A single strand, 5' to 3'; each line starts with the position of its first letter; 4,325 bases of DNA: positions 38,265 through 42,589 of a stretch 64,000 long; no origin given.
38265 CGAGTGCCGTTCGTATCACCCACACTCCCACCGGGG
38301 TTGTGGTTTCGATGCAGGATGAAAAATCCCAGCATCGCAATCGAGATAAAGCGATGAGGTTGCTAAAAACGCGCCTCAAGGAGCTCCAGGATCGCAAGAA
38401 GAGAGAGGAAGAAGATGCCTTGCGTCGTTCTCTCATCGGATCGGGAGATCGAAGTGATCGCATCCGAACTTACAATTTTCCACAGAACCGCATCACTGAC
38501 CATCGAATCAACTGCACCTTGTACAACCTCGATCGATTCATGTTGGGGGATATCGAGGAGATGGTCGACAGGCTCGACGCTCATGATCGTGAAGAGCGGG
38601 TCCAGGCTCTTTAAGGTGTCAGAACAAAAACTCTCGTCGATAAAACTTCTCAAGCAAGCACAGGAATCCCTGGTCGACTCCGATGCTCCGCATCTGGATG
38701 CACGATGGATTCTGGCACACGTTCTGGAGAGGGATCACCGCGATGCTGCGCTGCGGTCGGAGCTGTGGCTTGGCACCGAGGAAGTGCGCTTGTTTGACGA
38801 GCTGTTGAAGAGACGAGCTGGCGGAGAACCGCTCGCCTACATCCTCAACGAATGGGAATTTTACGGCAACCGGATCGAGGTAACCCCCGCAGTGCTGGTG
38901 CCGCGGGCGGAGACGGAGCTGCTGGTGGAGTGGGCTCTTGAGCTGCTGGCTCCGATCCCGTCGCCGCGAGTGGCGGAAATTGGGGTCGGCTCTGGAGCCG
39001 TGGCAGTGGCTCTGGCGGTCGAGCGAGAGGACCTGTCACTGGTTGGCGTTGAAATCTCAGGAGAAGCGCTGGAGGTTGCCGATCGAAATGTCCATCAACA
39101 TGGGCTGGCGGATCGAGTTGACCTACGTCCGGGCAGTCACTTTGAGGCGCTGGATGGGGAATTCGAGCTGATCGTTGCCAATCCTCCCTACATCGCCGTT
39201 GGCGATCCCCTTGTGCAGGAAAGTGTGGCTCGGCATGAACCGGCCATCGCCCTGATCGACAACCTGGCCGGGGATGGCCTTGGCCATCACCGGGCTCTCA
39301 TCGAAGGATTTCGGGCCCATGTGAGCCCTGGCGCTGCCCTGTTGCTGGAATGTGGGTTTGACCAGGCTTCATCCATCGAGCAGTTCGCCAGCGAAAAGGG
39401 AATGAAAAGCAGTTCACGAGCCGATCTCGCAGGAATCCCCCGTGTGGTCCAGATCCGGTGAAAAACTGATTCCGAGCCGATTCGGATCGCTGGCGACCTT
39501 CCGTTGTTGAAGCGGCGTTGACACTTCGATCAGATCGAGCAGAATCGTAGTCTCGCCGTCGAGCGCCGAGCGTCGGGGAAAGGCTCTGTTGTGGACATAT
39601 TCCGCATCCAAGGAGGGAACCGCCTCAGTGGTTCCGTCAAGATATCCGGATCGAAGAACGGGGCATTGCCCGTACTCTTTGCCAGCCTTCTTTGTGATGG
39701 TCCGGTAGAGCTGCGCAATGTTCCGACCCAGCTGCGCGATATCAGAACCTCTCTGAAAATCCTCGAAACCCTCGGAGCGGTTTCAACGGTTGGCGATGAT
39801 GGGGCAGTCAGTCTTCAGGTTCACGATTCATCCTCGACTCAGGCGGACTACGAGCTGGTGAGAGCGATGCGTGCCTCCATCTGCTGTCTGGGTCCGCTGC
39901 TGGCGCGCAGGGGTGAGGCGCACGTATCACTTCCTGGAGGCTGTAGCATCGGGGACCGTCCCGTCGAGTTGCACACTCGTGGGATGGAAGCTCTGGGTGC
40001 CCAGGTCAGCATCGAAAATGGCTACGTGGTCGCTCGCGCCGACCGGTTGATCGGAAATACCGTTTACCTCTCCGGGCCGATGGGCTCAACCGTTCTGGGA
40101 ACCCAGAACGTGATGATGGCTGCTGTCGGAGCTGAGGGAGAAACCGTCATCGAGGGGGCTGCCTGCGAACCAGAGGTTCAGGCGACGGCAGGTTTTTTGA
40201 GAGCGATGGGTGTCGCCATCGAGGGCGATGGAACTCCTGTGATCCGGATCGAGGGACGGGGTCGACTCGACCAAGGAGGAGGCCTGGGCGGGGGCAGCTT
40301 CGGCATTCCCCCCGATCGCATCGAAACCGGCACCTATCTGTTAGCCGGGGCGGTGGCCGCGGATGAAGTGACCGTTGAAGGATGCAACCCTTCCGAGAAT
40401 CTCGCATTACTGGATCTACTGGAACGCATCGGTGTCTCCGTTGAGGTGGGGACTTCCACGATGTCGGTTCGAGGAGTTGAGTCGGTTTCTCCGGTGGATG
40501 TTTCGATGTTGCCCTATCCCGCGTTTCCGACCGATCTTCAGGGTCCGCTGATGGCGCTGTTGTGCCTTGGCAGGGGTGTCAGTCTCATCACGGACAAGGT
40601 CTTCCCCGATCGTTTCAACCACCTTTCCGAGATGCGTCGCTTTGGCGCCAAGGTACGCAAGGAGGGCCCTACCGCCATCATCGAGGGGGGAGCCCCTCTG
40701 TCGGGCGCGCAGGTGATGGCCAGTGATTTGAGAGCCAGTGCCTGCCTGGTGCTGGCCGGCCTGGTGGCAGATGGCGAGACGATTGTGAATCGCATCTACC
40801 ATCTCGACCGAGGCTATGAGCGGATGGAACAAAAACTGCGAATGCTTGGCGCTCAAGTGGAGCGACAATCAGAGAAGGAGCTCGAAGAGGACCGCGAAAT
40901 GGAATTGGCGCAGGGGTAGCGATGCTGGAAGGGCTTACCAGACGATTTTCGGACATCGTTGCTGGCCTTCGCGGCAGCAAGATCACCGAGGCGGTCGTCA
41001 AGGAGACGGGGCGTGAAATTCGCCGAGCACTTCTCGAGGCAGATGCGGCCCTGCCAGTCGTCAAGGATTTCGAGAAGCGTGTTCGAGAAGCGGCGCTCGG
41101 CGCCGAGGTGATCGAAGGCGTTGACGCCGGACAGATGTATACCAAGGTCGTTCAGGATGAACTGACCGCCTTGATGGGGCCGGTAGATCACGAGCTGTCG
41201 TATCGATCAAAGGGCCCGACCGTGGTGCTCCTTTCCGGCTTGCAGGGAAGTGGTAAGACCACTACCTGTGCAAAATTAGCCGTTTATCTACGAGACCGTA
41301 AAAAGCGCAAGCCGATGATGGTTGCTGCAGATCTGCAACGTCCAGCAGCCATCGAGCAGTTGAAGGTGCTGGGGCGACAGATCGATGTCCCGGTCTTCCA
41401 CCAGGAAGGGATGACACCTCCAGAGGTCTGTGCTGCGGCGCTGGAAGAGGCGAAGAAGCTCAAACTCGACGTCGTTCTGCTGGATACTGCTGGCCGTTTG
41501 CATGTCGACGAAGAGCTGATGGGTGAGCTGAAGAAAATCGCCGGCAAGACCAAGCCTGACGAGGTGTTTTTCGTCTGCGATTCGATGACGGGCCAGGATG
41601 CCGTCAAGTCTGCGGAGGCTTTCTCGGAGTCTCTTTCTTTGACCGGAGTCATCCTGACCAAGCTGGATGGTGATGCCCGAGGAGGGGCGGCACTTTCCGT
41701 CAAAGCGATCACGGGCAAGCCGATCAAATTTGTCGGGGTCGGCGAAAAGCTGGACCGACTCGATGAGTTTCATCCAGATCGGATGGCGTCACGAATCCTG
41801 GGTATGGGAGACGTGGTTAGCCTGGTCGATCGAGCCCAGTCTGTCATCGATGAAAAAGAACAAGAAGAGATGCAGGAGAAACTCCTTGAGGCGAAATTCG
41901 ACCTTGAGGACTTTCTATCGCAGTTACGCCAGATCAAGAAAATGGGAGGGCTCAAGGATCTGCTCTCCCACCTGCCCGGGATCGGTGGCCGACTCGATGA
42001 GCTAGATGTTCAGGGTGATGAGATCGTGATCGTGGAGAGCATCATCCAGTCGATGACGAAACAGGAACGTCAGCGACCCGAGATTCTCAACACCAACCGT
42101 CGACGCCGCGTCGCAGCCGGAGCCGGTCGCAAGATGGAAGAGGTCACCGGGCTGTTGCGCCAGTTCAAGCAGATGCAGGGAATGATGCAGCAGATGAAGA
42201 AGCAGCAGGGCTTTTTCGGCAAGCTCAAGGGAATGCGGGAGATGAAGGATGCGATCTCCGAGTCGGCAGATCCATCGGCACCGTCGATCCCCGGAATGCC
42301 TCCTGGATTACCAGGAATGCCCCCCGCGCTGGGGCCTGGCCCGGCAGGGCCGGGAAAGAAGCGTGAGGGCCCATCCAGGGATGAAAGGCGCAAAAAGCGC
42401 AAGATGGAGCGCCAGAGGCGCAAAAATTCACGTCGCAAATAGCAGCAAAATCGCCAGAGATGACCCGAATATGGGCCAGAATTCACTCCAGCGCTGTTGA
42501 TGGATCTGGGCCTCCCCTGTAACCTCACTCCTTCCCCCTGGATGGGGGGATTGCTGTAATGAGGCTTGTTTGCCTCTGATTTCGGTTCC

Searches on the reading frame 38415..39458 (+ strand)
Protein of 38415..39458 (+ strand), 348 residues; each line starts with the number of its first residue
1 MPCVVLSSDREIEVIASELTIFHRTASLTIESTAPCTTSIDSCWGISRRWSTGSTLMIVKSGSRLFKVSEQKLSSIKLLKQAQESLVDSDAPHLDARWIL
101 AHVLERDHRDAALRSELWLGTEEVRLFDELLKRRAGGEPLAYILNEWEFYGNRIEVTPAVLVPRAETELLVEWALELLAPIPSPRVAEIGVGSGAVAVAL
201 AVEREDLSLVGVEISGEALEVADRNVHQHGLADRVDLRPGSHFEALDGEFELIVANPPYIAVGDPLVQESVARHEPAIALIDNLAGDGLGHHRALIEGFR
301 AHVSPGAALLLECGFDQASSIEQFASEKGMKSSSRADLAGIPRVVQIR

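Call 25: search_protein_families(library=pfam, proteins=[window:38415-39458:+], max_evalue=0.001)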
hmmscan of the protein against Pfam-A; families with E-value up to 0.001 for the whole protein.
window:38415-39458:+ (348 aa): 9 families
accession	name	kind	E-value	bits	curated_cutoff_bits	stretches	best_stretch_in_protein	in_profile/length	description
PF17827.6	PrmC_N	-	1.9e-14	54.4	23.4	1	78-144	2-70/71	PrmC N-terminal domain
PF05175.20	MTS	-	4.8e-11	43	23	1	177-260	26-109/170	Methyltransferase small domain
PF13649.12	Methyltransf_25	-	1e-06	29.7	27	1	186-256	1-71/97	Methyltransferase domain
PF13847.12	Methyltransf_31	-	1.5e-05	25.2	27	1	185-257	6-82/145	Methyltransferase domain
PF08242.18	Methyltransf_12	-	3e-05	25.1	30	1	188-256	2-72/98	Methyltransferase domain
PF02353.26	CMAS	-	0.00021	21.1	27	1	182-255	62-133/273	Mycolic acid cyclopropane synthetase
PF01170.24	UPF0020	-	0.00025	21.2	22.3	1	201-259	71-131/197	RMKL-like, methyltransferase domain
PF02390.23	Methyltransf_4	-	0.00045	20.2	24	1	184-231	3-50/173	Putative methyltransferase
PF08241.18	Methyltransf_11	-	0.00083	20.4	21.2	0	188-255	2-66/95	Methyltransferase domain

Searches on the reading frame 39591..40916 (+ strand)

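Call 25: search_protein_families(library=pfam, proteins=[window:39591-40916:+], max_evalue=0.001)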
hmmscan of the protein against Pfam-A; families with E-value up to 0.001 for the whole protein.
window:39591-40916:+ (442 aa): 1 family
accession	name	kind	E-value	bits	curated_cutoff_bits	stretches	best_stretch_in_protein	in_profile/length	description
PF00275.25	EPSP_synthase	-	1.1e-91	308.1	22.8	1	6-416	1-417/417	EPSP synthase (3-phosphoshikimate 1-carboxyvinyltransferase)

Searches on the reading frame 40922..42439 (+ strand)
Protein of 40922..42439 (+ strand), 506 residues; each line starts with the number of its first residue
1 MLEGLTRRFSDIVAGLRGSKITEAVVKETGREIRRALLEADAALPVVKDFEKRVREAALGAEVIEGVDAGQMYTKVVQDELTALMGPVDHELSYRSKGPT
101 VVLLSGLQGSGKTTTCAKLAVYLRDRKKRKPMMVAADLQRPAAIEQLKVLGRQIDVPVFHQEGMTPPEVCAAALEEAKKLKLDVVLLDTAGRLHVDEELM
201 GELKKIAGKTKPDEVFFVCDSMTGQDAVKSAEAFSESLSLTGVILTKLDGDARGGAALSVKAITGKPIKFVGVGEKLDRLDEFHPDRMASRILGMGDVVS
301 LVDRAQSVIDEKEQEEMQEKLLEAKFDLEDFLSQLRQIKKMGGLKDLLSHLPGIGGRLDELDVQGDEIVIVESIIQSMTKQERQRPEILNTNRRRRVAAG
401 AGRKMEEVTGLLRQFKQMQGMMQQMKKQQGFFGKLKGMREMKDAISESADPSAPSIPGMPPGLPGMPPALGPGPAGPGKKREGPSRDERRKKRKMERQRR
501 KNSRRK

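Call 25: search_protein_families(library=pfam, proteins=[window:40922-42439:+], max_evalue=0.001)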
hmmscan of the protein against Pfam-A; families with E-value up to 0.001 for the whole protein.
window:40922-42439:+ (506 aa): 8 families
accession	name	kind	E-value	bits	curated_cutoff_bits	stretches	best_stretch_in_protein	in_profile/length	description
PF00448.28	SRP54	-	5.1e-75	251.9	22.7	1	99-294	1-196/196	SRP54-type protein, GTPase domain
PF02978.25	SRP_SPB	-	6.7e-31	107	27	1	325-422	1-91/91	Signal peptide binding domain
PF02881.24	SRP54_N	-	6.3e-14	52.4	22.4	1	5-81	1-75/75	SRP54-type protein, helical bundle domain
PF01656.29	CbiA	-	2.6e-06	27.8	25.4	1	105-253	5-88/125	CobQ/CobB/MinD/ParA nucleotide binding domain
PF13401.12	AAA_22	-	1.9e-05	25.4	27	1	98-208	4-109/130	AAA domain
PF13191.12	AAA_16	-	6.8e-05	23.9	32.6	1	94-226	19-145/167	AAA ATPase domain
PF06414.18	Zeta_toxin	-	0.00036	20.5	22.3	1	95-143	12-58/199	Zeta toxin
PF20720.3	nSTAND3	-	0.0004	20.5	27.2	0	101-134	19-51/155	Novel STAND NTPase 3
